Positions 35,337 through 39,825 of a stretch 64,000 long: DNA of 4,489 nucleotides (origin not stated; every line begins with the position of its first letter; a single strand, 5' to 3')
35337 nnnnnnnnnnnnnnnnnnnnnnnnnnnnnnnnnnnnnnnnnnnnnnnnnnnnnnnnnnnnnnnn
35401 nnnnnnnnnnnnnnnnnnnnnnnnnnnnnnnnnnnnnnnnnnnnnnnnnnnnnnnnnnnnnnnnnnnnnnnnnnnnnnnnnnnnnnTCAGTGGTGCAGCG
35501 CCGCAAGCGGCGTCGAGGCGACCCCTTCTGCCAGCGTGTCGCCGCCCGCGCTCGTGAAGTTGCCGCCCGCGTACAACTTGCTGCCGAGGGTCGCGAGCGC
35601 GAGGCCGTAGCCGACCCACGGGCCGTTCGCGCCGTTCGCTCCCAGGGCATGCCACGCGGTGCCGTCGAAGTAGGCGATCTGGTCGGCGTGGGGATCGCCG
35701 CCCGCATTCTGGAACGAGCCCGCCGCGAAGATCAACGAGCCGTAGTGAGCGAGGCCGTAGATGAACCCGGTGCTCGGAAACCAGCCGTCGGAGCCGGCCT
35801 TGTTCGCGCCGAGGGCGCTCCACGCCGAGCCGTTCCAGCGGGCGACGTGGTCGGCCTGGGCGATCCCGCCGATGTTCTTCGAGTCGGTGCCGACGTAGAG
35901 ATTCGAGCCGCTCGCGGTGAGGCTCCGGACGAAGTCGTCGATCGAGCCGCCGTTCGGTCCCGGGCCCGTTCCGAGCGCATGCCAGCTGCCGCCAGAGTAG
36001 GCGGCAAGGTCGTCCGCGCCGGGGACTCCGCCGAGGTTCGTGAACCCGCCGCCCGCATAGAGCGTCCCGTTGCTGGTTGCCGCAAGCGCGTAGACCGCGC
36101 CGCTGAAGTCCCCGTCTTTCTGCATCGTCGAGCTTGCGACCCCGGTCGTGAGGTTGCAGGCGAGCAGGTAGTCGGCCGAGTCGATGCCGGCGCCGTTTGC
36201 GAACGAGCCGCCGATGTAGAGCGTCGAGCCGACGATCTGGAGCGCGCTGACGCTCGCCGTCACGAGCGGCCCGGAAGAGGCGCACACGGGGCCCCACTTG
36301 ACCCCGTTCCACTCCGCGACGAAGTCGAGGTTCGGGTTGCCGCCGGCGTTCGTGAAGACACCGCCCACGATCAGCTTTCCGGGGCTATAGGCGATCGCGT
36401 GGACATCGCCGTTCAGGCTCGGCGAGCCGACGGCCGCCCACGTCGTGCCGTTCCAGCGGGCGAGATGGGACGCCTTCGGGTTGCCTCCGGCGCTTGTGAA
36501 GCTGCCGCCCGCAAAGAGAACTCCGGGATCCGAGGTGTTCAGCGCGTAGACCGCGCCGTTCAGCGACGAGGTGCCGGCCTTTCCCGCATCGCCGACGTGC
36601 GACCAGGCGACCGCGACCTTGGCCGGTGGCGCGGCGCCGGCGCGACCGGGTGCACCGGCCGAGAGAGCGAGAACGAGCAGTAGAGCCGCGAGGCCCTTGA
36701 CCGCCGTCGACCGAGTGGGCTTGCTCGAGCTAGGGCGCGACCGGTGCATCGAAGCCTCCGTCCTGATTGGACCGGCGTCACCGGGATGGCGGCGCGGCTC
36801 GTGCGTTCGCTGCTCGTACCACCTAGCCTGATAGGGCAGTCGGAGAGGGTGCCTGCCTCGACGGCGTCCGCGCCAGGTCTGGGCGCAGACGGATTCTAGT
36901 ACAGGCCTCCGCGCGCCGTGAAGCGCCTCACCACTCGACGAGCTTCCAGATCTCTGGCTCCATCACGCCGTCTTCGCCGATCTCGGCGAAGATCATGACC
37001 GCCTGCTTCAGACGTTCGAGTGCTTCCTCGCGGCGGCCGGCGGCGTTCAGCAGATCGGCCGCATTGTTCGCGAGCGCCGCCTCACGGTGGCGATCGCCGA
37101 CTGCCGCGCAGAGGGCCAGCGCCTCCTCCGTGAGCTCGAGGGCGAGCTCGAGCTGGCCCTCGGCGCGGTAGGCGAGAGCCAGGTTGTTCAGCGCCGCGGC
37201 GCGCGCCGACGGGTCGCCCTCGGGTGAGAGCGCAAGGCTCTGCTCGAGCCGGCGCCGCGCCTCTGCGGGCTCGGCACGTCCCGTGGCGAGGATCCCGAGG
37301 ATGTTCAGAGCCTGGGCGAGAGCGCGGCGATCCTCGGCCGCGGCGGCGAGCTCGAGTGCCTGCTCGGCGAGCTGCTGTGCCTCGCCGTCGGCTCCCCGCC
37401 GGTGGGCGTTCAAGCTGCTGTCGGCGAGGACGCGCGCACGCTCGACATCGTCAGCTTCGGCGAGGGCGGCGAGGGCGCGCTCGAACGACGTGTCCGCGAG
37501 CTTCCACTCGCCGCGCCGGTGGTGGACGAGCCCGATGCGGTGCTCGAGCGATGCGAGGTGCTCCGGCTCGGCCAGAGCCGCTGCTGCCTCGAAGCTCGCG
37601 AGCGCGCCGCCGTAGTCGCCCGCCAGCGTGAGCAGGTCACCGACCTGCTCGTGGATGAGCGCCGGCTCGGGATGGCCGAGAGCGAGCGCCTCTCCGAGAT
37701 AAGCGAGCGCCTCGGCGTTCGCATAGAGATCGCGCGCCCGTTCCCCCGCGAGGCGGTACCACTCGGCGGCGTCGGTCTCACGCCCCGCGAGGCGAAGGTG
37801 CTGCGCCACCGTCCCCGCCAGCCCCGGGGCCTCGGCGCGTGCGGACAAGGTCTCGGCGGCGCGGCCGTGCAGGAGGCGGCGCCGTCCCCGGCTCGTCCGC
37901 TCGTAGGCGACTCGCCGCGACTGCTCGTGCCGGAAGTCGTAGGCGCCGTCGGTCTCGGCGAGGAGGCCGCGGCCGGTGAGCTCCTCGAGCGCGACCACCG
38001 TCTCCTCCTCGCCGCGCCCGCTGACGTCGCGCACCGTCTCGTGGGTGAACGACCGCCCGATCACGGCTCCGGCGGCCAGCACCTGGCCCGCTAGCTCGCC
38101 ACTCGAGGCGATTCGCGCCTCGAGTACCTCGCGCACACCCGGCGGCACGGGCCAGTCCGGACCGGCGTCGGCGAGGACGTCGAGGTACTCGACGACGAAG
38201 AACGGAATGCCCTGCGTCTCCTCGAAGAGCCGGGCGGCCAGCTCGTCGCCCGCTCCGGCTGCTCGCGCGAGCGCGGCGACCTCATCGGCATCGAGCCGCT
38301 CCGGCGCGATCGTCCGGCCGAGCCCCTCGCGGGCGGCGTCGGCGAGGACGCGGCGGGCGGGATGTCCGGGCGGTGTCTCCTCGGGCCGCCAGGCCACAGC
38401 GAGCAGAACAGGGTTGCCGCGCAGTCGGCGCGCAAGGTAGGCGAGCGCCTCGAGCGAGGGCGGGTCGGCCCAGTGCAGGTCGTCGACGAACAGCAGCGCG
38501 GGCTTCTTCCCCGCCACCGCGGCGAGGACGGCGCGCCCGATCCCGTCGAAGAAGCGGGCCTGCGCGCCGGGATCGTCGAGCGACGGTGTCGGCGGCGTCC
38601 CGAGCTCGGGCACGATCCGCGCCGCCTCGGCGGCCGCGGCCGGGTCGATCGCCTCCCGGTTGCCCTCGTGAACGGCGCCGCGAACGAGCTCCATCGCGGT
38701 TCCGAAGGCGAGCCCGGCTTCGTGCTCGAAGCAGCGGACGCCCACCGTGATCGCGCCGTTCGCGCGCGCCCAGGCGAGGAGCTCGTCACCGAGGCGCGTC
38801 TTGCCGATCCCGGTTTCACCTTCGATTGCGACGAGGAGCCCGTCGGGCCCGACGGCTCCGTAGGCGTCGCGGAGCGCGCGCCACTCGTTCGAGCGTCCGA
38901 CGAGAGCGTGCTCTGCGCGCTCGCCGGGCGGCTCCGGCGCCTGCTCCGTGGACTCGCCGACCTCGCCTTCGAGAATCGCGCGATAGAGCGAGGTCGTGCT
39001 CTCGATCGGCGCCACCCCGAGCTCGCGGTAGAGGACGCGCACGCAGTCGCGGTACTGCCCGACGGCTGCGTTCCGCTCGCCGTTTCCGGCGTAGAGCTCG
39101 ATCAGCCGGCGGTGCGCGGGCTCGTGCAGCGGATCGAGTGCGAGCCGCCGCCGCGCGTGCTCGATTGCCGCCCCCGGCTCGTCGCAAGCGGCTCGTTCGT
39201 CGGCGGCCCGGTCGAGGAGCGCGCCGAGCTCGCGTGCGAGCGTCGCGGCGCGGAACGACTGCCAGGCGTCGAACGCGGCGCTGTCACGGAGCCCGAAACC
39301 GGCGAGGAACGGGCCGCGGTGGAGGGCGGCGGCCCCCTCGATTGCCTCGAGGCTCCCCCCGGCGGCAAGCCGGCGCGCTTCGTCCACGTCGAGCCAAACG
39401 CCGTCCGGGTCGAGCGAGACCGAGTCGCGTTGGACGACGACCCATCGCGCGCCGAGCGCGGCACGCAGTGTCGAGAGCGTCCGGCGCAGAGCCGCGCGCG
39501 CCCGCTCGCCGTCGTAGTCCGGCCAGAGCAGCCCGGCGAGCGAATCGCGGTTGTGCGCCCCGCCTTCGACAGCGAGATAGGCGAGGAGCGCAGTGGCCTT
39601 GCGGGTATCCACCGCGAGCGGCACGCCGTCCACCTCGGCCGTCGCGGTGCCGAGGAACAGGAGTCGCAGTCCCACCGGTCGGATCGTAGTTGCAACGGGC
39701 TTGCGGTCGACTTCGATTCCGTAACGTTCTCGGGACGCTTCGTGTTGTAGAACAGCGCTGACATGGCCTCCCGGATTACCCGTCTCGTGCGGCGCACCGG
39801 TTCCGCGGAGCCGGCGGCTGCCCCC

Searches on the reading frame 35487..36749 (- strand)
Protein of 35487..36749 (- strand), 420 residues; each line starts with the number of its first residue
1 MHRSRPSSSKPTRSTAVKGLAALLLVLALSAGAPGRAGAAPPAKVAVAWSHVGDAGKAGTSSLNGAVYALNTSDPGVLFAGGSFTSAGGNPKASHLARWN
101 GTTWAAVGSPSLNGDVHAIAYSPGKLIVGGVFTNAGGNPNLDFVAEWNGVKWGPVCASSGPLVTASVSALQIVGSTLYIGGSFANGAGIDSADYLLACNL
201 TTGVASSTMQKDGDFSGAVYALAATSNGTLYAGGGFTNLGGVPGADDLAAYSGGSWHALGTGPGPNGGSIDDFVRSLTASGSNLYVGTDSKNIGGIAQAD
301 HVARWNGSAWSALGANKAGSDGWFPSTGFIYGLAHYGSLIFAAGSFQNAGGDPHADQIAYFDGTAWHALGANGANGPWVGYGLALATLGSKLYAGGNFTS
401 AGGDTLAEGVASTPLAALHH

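Call 17: search_protein_families(library=pfam, proteins=[window:35487-36749:-], max_evalue=0.01)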
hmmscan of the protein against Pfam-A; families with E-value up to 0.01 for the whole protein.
window:35487-36749:- (420 aa): 3 families
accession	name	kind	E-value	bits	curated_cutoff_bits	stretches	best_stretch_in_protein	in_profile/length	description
PF12768.13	Rax2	-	5e-07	29.8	28.8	1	75-140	35-101/254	Rax2 C-terminal beta propeller domain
PF19565.4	DUF6087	-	0.0026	18.4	27.1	0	144-157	46-59/99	Family of unknown function (DUF6087)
PF17164.10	DUF5122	-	0.0033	18.1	27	0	124-140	4-20/36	Domain of unknown function (DUF5122) beta-propeller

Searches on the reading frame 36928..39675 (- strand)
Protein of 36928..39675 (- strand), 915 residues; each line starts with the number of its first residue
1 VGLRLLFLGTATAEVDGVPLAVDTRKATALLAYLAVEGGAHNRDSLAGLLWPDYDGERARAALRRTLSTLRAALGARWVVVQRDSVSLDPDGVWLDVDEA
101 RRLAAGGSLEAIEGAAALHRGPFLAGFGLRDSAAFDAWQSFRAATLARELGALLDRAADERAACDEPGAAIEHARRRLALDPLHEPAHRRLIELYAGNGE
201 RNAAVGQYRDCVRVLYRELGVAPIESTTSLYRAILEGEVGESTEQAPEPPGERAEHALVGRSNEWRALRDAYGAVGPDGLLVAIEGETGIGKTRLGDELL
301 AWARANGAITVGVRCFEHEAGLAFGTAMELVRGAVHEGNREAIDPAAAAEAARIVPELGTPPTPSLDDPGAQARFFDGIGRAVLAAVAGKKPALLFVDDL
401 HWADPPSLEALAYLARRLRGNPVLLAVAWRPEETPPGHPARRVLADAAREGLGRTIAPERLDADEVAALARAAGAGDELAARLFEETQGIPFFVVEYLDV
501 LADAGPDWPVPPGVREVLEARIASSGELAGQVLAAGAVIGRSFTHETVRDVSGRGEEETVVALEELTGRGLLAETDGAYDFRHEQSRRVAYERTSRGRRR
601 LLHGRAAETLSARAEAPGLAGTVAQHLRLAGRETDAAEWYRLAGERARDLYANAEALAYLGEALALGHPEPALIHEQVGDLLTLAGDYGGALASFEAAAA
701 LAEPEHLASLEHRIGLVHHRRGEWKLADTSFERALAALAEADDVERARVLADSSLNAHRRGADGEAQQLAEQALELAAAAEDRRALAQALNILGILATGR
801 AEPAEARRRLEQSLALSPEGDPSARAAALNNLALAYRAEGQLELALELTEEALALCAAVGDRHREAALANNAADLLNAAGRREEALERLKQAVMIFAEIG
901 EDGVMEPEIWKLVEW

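Call 17: search_protein_families(library=pfam, proteins=[window:36928-39675:-], max_evalue=0.01)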
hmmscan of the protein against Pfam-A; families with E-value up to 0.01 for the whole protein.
window:36928-39675:- (915 aa): 8 families
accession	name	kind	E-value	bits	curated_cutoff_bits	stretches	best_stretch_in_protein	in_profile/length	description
PF13191.12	AAA_16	-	8.1e-23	82.2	32.6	1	258-424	2-165/167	AAA ATPase domain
PF13424.12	TPR_12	-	3.3e-18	66.1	30.1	4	826-893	3-72/77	Tetratricopeptide repeat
PF03704.23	BTAD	-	5.7e-17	62.9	22.1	1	105-235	22-146/146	Bacterial transcriptional activator domain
PF13374.12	TPR_10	-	2.2e-06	27.9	27.5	1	826-863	2-40/42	Tetratricopeptide repeat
PF13401.12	AAA_22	-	4e-05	24.4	27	1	281-416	7-109/130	AAA domain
PF07719.23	TPR_2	-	0.00055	20.3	27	1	826-856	1-31/34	Tetratricopeptide repeat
PF00515.34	TPR_1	-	0.0015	18.7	27.8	1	826-855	1-30/34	Tetratricopeptide repeat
PF13176.12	TPR_7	-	0.008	16.6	27.9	0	828-862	1-35/36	Tetratricopeptide repeat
